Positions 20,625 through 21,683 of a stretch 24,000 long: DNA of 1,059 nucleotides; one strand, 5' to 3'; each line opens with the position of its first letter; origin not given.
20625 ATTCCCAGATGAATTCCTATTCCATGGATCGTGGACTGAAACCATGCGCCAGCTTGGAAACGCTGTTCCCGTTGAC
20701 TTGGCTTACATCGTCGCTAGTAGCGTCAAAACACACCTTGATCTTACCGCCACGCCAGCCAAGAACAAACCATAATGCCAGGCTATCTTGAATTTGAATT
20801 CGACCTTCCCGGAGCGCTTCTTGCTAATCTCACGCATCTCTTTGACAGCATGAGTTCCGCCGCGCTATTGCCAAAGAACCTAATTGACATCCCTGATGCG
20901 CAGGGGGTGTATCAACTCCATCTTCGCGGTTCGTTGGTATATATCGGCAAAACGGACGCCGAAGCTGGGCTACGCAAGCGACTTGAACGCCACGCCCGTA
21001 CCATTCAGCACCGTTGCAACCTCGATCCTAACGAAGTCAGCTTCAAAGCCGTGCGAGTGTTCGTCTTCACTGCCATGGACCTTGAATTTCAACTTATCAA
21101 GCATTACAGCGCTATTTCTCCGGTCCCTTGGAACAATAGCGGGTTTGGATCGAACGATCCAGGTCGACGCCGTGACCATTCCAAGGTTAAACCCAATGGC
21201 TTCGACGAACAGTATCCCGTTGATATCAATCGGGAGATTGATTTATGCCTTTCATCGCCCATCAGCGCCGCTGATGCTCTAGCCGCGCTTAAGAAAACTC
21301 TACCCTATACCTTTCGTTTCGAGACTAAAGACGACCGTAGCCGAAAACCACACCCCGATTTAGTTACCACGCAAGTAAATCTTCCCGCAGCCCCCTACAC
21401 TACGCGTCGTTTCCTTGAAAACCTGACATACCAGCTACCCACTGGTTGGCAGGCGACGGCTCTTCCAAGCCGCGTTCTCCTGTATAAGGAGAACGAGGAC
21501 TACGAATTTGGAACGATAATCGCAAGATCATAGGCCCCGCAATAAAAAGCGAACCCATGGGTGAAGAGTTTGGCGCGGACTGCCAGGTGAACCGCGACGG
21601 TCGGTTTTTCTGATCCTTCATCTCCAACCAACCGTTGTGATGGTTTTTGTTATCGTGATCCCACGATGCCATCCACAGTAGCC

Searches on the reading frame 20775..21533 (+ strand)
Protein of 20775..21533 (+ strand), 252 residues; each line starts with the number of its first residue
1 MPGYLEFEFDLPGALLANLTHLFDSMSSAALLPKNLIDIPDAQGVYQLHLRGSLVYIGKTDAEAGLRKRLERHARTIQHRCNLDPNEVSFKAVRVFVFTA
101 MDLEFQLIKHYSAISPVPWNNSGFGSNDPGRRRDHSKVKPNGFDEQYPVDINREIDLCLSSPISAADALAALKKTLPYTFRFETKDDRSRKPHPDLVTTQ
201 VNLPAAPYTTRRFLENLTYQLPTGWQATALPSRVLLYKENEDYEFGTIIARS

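Call 60: search_protein_families(library=pfam, proteins=[window:20775-21533:+], max_evalue=0.01)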
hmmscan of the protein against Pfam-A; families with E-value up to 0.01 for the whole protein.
window:20775-21533:+ (252 aa): 3 families
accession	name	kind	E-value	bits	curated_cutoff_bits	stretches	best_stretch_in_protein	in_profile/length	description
PF09517.16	RE_Eco29kI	-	5.6e-07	30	30.8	1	63-135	57-127/164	Eco29kI restriction endonuclease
PF01986.22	DUF123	-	0.00085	20.2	25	1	51-128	5-86/95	Domain of unknown function DUF123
PF01541.30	GIY-YIG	-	0.0029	18.3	22.6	1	49-113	9-74/78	GIY-YIG catalytic domain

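Call 94: find_encoding_contigs(protein=window:20775-21533:+, flank=10000, max_places=2)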
Protein window:20775-21533:+ (252 aa): 4 contigs read that carry it; 2 places shown.
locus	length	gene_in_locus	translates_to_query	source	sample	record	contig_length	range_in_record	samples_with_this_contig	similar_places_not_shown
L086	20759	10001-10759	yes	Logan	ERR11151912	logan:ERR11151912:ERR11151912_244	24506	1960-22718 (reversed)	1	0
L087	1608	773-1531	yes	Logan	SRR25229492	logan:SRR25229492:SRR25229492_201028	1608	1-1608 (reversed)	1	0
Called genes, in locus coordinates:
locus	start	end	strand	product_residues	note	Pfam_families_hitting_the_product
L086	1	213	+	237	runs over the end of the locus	-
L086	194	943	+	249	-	-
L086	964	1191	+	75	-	-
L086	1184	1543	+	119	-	-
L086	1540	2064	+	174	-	PF04307:YdjM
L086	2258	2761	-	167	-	PF21984:DnaD_N (weak), PF13730:HTH_36, PF13545:HTH_Crp_2 (weak), PF01047:MarR (weak), PF13412:HTH_24 (weak)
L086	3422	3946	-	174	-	PF08847:Crr6 (weak)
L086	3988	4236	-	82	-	PF05406:WGR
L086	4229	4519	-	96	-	PF12098:DUF3574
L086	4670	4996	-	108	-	-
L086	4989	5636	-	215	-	PF01656:CbiA, PF09140:MipZ, PF13614:AAA_31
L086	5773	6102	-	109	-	PF20594:DUF6794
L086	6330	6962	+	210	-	-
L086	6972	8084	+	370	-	PF01381:HTH_3, PF12844:HTH_19 (weak), PF13443:HTH_26 (weak), PF13560:HTH_31, PF06114:Peptidase_M78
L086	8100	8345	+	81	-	PF09954:DUF2188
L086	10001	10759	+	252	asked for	PF09517:RE_Eco29kI (weak)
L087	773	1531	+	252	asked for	PF09517:RE_Eco29kI (weak)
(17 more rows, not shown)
